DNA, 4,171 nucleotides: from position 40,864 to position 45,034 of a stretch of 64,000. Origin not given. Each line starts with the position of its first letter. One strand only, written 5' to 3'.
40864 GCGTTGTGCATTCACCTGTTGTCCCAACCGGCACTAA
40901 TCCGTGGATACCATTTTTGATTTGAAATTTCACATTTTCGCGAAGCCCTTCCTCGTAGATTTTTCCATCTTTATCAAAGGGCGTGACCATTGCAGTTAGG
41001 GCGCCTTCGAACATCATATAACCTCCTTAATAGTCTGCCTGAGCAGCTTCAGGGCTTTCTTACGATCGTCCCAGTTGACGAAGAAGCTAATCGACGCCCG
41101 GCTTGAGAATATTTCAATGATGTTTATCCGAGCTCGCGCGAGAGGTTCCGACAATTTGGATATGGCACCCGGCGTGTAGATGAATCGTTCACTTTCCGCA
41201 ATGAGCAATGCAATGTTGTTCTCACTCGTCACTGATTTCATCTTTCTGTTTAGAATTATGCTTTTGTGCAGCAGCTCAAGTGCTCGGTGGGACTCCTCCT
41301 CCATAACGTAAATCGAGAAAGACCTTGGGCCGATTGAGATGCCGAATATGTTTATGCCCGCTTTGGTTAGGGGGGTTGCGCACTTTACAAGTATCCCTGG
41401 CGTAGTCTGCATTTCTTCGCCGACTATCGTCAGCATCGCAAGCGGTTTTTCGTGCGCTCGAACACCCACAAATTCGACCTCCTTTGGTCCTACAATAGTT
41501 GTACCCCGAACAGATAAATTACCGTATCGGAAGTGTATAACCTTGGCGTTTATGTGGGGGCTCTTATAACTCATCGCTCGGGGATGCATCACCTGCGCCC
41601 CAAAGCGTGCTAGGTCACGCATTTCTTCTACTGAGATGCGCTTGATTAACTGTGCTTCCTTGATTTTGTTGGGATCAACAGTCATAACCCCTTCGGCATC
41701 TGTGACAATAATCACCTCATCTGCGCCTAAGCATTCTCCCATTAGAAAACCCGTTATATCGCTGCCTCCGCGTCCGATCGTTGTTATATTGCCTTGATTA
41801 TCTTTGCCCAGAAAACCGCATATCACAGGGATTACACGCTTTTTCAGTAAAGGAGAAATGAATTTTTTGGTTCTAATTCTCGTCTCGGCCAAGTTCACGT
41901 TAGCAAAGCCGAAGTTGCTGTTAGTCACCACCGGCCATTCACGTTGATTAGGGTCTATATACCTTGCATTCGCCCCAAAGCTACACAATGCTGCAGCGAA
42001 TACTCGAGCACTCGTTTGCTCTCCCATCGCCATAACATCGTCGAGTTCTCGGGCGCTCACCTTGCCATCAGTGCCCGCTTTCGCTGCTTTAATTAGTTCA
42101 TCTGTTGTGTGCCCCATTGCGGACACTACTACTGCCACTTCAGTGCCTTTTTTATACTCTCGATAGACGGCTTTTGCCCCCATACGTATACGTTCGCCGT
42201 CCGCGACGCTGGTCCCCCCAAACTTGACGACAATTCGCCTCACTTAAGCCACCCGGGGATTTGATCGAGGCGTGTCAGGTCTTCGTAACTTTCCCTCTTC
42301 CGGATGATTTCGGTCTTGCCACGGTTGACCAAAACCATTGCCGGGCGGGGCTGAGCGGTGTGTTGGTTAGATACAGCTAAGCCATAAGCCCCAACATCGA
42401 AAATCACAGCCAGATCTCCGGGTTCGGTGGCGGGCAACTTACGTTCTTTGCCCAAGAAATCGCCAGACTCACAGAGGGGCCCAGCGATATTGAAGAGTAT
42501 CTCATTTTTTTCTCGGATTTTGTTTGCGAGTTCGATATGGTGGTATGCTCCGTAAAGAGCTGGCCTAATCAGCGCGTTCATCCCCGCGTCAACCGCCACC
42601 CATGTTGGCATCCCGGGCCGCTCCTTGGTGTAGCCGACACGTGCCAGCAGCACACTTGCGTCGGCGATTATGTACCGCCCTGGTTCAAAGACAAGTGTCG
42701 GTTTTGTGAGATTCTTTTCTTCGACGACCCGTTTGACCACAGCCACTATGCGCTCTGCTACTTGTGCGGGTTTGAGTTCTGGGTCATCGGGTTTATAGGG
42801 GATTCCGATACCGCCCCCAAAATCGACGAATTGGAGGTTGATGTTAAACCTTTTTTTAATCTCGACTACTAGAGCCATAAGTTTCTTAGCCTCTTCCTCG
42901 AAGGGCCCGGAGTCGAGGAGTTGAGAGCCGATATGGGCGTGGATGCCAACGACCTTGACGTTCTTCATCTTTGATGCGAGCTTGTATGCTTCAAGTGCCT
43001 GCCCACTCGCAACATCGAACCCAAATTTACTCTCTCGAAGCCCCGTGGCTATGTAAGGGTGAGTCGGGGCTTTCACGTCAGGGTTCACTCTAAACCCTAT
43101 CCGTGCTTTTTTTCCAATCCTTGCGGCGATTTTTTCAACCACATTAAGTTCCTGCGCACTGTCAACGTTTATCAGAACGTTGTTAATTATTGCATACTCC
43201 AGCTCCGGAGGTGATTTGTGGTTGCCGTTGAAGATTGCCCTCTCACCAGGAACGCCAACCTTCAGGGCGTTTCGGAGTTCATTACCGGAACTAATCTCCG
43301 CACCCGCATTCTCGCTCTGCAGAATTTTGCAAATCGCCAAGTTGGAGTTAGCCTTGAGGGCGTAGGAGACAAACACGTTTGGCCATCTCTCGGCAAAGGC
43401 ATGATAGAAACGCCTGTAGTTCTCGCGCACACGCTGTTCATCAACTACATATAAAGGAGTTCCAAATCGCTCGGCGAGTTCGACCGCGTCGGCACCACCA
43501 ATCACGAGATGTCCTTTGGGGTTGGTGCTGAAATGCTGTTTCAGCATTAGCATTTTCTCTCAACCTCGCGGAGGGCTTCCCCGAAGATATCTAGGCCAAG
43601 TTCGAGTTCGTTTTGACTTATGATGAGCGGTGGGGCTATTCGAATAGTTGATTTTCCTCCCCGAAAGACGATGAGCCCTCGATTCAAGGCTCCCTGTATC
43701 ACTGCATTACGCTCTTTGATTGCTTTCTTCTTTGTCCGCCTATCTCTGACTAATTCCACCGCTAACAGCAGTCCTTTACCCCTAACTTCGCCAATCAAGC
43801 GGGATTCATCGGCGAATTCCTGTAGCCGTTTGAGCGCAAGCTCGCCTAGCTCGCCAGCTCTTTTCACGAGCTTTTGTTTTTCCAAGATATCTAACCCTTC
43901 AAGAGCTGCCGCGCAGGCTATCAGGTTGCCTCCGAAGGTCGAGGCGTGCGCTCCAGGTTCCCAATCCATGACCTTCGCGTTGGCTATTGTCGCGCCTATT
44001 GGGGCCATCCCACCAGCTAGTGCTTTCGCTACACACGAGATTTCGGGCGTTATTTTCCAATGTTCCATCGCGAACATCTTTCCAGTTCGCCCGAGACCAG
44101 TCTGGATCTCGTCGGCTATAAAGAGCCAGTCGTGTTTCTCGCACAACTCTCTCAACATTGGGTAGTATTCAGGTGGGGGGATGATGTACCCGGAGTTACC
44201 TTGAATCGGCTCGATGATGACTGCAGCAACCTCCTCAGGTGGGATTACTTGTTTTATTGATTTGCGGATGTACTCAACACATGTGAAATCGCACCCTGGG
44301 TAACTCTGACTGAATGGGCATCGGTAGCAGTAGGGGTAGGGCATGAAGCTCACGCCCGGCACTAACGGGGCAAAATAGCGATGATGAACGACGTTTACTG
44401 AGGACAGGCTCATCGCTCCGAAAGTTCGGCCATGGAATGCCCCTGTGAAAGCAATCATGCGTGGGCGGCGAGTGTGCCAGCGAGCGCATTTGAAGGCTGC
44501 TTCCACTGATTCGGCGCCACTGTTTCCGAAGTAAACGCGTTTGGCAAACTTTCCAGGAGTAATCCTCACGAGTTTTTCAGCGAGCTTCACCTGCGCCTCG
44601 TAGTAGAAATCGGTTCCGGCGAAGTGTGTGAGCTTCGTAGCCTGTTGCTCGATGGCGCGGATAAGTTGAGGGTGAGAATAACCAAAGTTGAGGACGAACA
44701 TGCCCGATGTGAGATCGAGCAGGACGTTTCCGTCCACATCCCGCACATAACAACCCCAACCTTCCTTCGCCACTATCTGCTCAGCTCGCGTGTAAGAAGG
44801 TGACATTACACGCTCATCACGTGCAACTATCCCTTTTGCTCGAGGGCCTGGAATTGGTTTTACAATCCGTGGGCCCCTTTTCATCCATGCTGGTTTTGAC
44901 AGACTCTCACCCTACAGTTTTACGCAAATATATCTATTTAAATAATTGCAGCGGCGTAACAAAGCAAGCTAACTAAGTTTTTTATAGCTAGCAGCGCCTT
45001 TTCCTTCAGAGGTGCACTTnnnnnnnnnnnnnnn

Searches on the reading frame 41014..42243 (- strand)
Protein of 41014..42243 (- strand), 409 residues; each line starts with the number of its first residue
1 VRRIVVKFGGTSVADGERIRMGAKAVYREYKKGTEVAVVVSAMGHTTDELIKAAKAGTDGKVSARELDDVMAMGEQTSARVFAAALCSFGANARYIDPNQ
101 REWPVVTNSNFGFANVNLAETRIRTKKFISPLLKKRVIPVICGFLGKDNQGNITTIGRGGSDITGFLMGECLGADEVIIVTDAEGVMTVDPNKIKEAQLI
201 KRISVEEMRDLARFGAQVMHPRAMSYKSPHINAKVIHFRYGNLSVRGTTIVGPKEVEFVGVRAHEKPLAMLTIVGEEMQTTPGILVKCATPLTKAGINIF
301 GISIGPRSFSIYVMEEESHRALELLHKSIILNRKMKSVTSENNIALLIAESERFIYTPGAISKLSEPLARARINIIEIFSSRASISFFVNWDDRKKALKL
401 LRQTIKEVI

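Call 39: search_protein_families(library=ncbifam, proteins=[window:41014-42243:-], max_evalue=1e-10)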
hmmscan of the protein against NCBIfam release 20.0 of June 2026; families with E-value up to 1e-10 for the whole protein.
window:41014-42243:- (409 aa): 24 families
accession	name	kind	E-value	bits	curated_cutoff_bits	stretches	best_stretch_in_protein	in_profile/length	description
NF005159.0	PRK06635.2-3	equivalog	1.2e-143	478.9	379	1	1-405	1-405/406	aspartate kinase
TIGR00656.1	asp_kin_monofn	equivalog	2.2e-107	359.6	402.25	1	3-406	3-405/407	aspartate kinase, monofunctional class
NF005160.0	PRK06635.2-4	equivalog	1.3e-102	343.5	657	1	3-403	2-390/392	aspartate kinase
TIGR00657.1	asp_kinases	subfamily_domain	6.8e-96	322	208.7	1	1-405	1-440/442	aspartate kinase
NF004938.0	PRK06291.1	equivalog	4.1e-75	253.2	528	2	61-406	116-462/468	aspartate kinase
NF005656.0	PRK07431.1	equivalog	2.2e-65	221.4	657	1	2-226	2-220/587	aspartate kinase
NF005154.0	PRK06635.1-2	equivalog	4.6e-65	220.5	376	1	1-404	1-401/407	aspartate kinase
NF005155.0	PRK06635.1-4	equivalog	9.9e-64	215.8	346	1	2-404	2-400/407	aspartate kinase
NF006068.0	PRK08210.1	equivalog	1.3e-62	212.3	474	1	1-227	1-224/405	aspartate kinase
NF006959.0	PRK09436.1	equivalog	6.1e-61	206.5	726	1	61-404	113-458/819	bifunctional aspartate kinase/homoserine dehydrogenase I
NF006570.0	PRK09084.1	equivalog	1.2e-56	192.7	455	1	61-405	106-448/452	lysine-sensitive aspartokinase 3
NF005156.0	PRK06635.1-5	equivalog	6.9e-56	189.7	594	1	1-405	1-400/411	aspartate kinase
NF005153.0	PRK06635.1-1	equivalog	6.9e-55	186.7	585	1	1-403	1-403/421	aspartate kinase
NF006459.0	PRK08841.1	equivalog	4.3e-53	180.7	535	1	3-227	5-221/395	aspartate kinase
NF006540.0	PRK09034.1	equivalog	2.3e-44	151.8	434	1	63-405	108-448/454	aspartate kinase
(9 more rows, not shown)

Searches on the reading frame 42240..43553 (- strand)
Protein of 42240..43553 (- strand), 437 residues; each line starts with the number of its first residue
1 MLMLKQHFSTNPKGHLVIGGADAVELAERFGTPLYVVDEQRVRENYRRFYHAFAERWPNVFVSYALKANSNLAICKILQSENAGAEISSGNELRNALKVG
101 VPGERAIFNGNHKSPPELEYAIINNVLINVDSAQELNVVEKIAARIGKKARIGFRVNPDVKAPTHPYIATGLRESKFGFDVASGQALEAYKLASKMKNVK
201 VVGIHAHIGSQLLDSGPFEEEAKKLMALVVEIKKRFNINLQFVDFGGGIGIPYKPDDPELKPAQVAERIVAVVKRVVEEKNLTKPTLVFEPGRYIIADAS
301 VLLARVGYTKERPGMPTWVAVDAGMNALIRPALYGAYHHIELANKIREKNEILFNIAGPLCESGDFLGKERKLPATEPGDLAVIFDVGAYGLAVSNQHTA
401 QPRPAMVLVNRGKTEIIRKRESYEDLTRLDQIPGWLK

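Call 39: search_protein_families(library=ncbifam, proteins=[window:42240-43553:-], max_evalue=1e-10)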
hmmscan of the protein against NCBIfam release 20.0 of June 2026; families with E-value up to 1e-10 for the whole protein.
window:42240-43553:- (437 aa): 8 families
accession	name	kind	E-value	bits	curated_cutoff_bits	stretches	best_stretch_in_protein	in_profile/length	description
TIGR01048.1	lysA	equivalog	1.2e-143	478.6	297.9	1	11-430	4-416/417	diaminopimelate decarboxylase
NF052544.1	OrLyDeCDokD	equivalog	1.6e-79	267.6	700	1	12-430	22-459/461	ornithine/lysine decarboxylase DokD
NF006515.0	PRK08961.1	equivalog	3.2e-69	233.8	802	1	30-406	501-856/861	bifunctional aspartate kinase/diaminopimelate decarboxylase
TIGR03099.1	dCO2ase_PEP1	hypoth_equivalog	7.8e-64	216.2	478.45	1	13-409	5-398/398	pyridoxal-dependent decarboxylase, exosortase A system-associated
NF041039.1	FslC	exception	1.8e-39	135.7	500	1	24-421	20-416/418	rhizoferrin biosystnesis N-citrylornithine decarboxylase FslC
NF003763.0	PRK05354.1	equivalog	4.3e-24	85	369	1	41-313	77-363/636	biosynthetic arginine decarboxylase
TIGR01273.1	speA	equivalog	1.6e-23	83.1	624.1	1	64-316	95-358/624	arginine decarboxylase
TIGR01047.1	nspC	equivalog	6e-12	44.7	409.05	1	32-426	3-376/380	carboxynorspermidine decarboxylase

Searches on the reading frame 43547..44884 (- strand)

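Call 39: search_protein_families(library=ncbifam, proteins=[window:43547-44884:-], max_evalue=1e-10)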
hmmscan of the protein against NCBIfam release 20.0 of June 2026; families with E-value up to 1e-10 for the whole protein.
window:43547-44884:- (445 aa): 69 families (the best 25 are shown)
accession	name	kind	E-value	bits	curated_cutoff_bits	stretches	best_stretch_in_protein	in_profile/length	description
NF004426.0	PRK05769.1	equivalog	2.3e-172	573.8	552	1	2-441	3-440/441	acetyl ornithine aminotransferase family protein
NF005993.0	PRK08117.1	subfamily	4.6e-131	437.4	574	1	18-443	7-432/433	aspartate aminotransferase family protein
NF006228.0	PRK08360.1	equivalog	6.1e-126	420.6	608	1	16-443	3-429/443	aspartate aminotransferase family protein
NF004714.0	PRK06058.1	subfamily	6.3e-109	364.6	639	1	5-440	12-446/447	4-aminobutyrate--2-oxoglutarate transaminase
NF005376.0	PRK06918.1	equivalog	1.7e-105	353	676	1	8-441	9-444/451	4-aminobutyrate--2-oxoglutarate transaminase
TIGR00700.1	GABAtrnsam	equivalog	2.9e-105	352.3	506.65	1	32-439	12-419/420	4-aminobutyrate--2-oxoglutarate transaminase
NF045634.1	LeuMetRace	equivalog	1.3e-103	347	800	1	17-442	4-428/432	leucine/methionine racemase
NF006368.0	PRK08593.1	equivalog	1.4e-103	346.9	570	1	16-443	6-434/448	aspartate aminotransferase family protein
TIGR00707.1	argD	subfamily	1.1e-102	343.7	410.05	1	29-438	4-380/381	acetylornithine/succinylornithine family transaminase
NF002874.0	PRK03244.1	equivalog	5e-98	328.5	457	1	21-441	12-395/399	acetylornithine transaminase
NF004171.0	PRK05639.1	equivalog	2e-96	323.6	639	1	5-440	4-443/457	alanine/serine racemase family protein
NF005692.0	PRK07495.1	equivalog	5.6e-94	315.2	724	1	21-442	8-423/425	4-aminobutyrate--2-oxoglutarate transaminase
NF049939.1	HyAminethphonNHLyPbfA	equivalog_domain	9.9e-92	307.7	525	1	40-440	48-441/442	(R)-1-hydroxy-2-aminoethylphosphonate ammonia-lyase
TIGR00508.1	bioA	equivalog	9.3e-91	304.5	405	1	33-437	11-417/419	adenosylmethionine--8-amino-7-oxononanoate transaminase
NF005683.0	PRK07481.1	subfamily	1.9e-89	300.7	575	1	33-442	26-451/453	hypothetical protein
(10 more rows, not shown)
